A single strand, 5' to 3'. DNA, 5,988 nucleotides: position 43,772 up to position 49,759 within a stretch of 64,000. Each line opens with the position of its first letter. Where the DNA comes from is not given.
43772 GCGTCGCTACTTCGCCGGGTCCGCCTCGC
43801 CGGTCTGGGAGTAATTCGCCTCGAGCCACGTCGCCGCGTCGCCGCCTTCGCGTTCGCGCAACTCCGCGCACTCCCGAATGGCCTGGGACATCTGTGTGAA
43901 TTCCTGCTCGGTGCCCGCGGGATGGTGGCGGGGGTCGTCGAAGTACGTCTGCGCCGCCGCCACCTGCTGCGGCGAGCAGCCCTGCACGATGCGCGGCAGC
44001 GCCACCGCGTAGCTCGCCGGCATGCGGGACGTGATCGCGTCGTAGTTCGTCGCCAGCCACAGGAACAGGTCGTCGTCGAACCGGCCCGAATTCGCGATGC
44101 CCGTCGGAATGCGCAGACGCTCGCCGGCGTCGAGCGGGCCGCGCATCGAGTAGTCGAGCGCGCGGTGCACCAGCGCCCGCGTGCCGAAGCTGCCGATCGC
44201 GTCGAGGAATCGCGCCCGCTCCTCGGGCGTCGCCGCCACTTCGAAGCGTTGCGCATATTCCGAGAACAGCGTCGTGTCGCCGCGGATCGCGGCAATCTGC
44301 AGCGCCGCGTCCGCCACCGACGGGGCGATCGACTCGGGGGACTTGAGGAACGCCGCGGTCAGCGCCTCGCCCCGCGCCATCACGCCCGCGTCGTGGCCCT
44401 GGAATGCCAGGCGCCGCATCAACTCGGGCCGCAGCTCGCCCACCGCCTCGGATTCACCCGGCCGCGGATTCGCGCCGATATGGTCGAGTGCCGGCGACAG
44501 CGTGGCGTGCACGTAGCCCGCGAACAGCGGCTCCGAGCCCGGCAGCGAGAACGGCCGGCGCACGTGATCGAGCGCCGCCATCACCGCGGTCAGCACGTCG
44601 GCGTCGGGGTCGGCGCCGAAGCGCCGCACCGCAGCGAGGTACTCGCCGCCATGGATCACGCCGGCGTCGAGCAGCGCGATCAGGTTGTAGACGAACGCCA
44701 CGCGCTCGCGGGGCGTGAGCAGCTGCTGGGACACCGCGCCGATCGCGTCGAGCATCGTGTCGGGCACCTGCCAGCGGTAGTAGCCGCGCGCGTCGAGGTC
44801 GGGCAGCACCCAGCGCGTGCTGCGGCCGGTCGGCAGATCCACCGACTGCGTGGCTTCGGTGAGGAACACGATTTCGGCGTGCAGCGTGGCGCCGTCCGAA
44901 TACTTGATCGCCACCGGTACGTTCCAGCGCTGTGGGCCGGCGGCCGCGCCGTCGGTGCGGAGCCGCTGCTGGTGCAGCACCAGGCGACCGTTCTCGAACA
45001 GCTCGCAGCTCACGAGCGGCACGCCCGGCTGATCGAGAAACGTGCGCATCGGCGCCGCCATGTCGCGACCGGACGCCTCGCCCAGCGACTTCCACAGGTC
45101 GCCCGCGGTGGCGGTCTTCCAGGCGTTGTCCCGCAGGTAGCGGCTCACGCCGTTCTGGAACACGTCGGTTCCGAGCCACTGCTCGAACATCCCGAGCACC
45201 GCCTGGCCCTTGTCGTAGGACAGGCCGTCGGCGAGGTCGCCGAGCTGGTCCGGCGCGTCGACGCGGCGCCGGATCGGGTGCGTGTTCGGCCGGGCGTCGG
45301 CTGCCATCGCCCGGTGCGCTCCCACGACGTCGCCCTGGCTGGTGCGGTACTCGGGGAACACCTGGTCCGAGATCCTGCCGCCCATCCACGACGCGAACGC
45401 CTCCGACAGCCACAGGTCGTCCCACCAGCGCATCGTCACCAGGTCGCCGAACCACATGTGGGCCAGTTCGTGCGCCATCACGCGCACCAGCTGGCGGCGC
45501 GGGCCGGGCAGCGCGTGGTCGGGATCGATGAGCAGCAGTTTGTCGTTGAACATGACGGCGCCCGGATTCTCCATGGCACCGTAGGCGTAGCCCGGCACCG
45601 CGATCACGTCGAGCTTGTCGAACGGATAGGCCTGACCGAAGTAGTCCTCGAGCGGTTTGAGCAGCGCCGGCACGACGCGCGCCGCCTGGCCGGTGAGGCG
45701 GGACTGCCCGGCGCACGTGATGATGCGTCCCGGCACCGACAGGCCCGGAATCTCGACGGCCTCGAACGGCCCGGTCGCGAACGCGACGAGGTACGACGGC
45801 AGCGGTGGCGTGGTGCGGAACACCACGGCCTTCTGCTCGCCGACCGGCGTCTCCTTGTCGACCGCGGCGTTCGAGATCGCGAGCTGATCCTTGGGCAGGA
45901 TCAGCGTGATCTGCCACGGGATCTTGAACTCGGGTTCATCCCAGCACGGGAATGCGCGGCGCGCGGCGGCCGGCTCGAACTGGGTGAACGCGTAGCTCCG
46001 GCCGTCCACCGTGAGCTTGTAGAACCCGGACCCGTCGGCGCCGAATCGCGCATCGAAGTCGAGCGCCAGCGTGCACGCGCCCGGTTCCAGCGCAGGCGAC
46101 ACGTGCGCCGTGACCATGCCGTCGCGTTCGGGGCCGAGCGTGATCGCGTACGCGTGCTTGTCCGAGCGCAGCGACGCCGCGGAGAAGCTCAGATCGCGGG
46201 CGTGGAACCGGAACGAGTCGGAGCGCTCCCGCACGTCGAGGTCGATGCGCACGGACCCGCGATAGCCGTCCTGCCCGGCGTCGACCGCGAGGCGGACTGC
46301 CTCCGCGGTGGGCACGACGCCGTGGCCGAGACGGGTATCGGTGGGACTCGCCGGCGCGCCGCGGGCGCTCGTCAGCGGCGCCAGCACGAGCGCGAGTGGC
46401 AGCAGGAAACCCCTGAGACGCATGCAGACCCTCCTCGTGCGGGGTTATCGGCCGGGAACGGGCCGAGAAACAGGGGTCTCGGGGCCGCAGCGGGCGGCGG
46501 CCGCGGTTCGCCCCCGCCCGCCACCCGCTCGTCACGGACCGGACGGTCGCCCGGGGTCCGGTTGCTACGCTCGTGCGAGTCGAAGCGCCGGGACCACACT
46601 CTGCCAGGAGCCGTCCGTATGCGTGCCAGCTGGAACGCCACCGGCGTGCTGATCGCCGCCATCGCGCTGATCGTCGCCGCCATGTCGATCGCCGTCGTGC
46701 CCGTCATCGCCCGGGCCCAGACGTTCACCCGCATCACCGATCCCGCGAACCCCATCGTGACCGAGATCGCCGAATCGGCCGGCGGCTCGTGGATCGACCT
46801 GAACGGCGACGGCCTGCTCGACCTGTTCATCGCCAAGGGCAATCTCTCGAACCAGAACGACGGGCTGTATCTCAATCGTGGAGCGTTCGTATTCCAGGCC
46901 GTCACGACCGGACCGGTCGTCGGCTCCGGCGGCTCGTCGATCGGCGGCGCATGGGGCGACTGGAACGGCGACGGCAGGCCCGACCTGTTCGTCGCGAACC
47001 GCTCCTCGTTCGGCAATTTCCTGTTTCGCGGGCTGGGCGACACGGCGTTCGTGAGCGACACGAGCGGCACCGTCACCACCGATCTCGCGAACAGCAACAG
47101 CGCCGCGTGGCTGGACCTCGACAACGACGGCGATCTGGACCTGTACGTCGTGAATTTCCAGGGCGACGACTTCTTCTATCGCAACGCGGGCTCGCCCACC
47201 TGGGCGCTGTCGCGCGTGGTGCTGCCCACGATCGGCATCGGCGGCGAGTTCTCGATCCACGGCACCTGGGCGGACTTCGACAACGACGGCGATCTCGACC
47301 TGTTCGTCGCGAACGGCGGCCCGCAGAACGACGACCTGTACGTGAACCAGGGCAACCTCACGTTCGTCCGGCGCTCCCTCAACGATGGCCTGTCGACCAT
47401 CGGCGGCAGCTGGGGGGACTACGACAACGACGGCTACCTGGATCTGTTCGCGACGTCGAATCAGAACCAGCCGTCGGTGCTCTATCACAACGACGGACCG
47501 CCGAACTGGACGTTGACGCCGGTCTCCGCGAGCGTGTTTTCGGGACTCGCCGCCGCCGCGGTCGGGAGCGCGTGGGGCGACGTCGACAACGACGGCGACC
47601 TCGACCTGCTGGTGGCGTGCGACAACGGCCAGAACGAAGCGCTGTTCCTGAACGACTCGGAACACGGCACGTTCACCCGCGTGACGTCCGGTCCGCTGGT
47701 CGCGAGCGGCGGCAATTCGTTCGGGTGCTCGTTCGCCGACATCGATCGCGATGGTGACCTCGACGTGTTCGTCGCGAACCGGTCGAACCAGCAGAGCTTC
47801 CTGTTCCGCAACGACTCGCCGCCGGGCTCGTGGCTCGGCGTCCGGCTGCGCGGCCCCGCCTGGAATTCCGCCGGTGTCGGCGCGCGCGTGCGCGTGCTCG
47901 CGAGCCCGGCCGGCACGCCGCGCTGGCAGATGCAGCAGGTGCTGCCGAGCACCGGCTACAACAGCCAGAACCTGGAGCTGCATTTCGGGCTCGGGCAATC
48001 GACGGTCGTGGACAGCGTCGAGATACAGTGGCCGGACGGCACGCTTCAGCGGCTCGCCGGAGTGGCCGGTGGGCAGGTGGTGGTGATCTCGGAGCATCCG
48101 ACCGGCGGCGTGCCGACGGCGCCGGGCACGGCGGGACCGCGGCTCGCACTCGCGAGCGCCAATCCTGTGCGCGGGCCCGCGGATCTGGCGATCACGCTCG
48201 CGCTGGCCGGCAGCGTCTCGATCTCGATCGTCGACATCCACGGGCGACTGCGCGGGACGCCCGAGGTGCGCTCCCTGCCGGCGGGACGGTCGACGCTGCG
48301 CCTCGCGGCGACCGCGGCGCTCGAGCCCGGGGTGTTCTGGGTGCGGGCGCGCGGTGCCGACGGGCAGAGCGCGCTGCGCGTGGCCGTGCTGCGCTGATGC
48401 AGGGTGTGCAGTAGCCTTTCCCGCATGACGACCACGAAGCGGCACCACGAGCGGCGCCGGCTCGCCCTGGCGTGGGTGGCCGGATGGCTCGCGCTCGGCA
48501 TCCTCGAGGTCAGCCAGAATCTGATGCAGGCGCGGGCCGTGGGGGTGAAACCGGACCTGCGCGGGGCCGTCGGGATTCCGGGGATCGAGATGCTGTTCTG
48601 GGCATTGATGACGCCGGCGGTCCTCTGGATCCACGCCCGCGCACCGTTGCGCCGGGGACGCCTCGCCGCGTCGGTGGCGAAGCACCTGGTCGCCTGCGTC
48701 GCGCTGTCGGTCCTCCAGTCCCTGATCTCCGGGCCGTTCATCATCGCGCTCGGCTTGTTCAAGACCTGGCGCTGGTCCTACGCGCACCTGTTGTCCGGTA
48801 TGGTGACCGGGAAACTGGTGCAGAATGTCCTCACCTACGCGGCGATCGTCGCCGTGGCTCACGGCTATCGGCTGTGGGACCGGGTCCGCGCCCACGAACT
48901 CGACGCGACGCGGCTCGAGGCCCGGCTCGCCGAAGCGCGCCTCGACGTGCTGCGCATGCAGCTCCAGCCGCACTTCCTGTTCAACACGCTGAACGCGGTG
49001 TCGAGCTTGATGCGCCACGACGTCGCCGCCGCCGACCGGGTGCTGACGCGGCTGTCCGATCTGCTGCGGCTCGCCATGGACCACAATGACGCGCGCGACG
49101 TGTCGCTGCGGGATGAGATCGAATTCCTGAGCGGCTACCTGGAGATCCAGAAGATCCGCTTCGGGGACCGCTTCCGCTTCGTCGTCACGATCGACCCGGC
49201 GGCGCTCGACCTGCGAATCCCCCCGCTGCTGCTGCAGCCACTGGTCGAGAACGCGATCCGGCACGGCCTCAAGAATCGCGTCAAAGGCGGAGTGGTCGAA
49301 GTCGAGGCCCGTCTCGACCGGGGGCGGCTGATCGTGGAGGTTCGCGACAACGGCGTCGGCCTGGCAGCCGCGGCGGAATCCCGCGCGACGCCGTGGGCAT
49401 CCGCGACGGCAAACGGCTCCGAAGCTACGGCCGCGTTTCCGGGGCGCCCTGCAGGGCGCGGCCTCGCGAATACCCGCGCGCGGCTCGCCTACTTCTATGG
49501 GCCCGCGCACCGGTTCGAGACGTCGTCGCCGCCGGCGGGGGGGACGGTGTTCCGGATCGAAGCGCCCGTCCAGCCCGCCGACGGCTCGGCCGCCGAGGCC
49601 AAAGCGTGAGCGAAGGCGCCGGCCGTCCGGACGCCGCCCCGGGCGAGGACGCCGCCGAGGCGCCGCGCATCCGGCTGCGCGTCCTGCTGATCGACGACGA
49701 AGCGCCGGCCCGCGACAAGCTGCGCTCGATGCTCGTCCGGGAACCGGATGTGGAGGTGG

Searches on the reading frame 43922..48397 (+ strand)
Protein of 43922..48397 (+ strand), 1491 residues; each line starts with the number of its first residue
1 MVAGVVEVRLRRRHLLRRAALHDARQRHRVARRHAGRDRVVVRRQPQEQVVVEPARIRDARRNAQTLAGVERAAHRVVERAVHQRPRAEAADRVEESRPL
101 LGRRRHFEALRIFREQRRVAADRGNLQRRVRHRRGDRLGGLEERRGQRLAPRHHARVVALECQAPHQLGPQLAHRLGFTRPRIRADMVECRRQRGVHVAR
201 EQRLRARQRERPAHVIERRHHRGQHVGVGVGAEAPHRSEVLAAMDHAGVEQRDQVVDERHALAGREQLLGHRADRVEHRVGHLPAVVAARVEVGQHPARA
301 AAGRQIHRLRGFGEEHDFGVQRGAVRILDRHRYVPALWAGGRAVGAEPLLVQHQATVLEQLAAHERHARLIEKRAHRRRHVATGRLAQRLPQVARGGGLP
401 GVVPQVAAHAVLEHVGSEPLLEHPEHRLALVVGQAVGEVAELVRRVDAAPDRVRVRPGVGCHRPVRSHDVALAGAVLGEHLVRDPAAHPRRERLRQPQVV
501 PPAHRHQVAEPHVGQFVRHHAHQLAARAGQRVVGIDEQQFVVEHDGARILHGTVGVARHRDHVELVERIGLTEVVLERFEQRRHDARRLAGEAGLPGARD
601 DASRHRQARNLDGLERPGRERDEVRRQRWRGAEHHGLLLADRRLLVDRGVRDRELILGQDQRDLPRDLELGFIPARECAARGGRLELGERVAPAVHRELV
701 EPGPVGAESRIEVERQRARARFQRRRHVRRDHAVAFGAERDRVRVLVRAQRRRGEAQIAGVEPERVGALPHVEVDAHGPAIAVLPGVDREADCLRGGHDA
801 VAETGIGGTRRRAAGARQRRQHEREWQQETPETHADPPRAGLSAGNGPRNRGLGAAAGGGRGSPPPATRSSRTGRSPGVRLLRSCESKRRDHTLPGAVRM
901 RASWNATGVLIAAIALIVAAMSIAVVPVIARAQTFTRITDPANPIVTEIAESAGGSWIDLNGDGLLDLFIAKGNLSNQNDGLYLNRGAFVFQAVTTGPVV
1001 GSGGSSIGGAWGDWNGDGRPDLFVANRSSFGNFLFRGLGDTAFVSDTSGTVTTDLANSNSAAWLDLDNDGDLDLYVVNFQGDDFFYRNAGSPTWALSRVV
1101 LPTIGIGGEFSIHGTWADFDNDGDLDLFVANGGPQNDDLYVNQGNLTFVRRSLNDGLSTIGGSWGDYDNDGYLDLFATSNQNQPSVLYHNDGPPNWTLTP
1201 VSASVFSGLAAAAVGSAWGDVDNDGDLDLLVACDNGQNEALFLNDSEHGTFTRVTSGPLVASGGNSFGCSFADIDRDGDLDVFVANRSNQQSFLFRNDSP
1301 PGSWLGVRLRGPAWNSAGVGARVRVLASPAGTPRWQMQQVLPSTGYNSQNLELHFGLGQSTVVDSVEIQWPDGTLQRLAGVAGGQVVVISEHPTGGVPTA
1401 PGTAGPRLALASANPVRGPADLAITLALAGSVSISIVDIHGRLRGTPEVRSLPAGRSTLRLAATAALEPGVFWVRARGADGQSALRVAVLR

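Call 53: search_protein_families(library=pfam, proteins=[window:43922-48397:+], max_evalue=0.0001)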
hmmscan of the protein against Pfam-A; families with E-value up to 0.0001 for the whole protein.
window:43922-48397:+ (1491 aa): 3 families
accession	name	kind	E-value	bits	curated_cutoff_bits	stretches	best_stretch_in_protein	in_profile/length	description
PF13517.12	FG-GAP_3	-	2.4e-52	175.8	26.9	6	1220-1284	1-61/61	FG-GAP-like repeat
PF07593.17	UnbV_ASPIC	-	4.8e-18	65.3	23.4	1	1318-1386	1-66/68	ASPIC and UnbV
PF01839.29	FG-GAP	-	4.5e-12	46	22.1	0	1163-1180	6-23/37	FG-GAP repeat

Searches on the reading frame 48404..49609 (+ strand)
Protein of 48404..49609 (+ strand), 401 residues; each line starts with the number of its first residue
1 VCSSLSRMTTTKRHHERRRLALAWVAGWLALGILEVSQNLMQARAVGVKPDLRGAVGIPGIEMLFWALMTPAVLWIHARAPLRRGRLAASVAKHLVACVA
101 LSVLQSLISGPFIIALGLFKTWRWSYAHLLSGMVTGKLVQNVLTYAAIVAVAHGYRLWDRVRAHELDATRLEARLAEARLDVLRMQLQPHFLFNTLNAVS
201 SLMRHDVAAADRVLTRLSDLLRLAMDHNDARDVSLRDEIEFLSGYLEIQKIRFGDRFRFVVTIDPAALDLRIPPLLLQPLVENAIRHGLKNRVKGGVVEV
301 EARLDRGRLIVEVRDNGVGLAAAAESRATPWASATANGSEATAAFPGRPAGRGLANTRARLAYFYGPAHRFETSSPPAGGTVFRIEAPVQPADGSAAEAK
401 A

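Call 53: search_protein_families(library=pfam, proteins=[window:48404-49609:+], max_evalue=0.0001)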
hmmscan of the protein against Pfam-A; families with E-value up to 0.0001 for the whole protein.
window:48404-49609:+ (401 aa): 2 families
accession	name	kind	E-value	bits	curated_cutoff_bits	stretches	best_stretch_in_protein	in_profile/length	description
PF06580.19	His_kinase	-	2.6e-25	88.9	25.2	1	178-257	1-81/81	Histidine kinase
PF02518.31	HATPase_c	-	8.2e-10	39.6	26.4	1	276-390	9-110/111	Histidine kinase-, DNA gyrase B-, and HSP90-like ATPase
